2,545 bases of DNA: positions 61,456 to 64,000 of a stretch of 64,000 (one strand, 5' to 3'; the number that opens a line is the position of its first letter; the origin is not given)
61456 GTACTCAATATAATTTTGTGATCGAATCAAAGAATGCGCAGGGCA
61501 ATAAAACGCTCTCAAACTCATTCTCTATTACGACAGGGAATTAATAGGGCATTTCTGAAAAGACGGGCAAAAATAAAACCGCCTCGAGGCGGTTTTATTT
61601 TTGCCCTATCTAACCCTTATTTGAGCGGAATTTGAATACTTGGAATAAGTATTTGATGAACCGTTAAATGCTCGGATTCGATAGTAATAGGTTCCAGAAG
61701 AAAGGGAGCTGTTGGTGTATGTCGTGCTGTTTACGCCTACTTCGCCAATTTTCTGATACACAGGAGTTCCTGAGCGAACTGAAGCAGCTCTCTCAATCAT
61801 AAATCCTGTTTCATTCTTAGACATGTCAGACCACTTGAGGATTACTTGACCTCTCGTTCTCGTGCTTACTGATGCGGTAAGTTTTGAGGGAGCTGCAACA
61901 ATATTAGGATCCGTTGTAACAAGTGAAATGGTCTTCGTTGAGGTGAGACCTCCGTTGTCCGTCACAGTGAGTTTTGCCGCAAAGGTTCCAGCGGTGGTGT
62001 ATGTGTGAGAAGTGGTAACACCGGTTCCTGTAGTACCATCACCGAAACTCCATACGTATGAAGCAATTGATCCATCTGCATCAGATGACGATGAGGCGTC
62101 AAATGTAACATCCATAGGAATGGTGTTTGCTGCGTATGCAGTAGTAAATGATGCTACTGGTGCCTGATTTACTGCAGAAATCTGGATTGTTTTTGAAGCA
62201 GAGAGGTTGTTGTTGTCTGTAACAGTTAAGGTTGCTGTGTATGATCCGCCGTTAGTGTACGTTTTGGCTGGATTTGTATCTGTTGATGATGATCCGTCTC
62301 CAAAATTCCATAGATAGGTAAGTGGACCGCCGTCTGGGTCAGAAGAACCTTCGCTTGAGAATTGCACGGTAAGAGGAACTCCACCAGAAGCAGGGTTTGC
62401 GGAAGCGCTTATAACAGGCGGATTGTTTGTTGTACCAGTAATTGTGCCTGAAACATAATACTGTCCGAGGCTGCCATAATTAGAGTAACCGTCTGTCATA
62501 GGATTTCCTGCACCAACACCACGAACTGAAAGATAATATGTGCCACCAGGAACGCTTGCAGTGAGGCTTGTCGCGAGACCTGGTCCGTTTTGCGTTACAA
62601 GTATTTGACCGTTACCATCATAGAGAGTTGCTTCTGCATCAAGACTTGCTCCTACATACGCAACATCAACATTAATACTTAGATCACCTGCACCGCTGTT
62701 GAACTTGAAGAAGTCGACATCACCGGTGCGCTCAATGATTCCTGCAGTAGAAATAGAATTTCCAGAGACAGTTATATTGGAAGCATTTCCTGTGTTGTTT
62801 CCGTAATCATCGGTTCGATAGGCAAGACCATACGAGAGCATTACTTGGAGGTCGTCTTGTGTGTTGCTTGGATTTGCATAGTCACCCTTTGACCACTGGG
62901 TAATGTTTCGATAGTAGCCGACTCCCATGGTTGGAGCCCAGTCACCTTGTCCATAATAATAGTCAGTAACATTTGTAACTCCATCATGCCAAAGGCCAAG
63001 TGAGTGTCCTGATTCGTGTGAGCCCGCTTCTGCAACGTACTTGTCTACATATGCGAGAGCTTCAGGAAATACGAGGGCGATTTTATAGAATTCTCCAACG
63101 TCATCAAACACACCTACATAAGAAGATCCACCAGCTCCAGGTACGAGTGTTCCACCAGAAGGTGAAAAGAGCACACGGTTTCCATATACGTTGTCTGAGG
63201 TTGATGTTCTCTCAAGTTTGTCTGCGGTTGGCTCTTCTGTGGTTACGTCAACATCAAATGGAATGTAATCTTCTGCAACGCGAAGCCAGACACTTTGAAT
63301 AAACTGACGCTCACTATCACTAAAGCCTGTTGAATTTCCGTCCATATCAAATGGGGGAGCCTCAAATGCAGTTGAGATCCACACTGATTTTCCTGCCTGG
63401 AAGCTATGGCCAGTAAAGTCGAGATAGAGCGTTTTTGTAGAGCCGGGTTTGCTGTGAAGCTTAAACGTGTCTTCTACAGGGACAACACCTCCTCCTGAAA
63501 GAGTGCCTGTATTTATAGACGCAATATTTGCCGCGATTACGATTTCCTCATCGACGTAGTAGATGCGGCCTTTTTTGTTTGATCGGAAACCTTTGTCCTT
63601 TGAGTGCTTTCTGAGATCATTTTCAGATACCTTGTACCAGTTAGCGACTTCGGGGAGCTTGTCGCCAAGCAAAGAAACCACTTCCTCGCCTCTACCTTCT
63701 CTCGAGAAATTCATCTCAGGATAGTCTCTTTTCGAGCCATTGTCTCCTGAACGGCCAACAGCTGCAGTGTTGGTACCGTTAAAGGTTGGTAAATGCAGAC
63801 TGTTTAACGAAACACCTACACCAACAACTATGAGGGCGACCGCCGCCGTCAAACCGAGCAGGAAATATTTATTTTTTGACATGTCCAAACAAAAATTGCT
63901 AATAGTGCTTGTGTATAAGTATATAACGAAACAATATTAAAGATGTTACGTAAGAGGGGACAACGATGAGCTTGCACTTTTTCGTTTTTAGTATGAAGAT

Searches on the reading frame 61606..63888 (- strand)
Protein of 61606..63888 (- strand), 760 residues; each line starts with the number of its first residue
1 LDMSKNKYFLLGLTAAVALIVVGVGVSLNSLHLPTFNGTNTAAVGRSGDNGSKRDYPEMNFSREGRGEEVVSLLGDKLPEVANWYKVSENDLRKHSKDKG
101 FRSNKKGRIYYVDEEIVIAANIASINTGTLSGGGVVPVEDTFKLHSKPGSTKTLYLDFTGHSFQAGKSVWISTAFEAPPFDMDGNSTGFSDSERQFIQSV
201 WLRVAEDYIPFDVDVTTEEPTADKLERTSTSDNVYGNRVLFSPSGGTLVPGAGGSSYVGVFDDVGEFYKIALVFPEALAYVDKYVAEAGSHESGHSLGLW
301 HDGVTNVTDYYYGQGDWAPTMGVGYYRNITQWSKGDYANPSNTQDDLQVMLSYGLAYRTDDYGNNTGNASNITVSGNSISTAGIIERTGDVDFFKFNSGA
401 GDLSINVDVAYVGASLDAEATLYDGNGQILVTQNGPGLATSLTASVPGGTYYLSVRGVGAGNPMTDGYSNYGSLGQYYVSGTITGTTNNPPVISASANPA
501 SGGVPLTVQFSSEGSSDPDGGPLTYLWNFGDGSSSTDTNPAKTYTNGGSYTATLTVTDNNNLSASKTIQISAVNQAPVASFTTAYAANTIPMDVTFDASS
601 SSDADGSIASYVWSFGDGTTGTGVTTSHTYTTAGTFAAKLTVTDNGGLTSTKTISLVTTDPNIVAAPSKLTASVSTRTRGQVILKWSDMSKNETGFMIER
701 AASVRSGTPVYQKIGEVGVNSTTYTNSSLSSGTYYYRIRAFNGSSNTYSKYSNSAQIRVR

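Call 25: search_protein_families(library=pfam, proteins=[window:61606-63888:-], max_evalue=0.001)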
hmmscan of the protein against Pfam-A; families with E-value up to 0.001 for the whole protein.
window:61606-63888:- (760 aa): 4 families
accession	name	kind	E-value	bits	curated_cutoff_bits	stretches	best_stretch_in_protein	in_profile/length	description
PF18911.6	PKD_4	-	1.6e-43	147.1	27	2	488-570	1-83/85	PKD domain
PF00801.26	PKD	-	2.3e-25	88.8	23.5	2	496-567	5-76/80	PKD domain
PF22352.2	K319L-like_PKD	-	7.7e-12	45.5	27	2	593-655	13-81/84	K319L-like, PKD domain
PF21027.3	Sde0182_C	-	1.7e-05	25.7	27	0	507-560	1-40/83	Cellulose-binding protein Sde0182, C-terminal domain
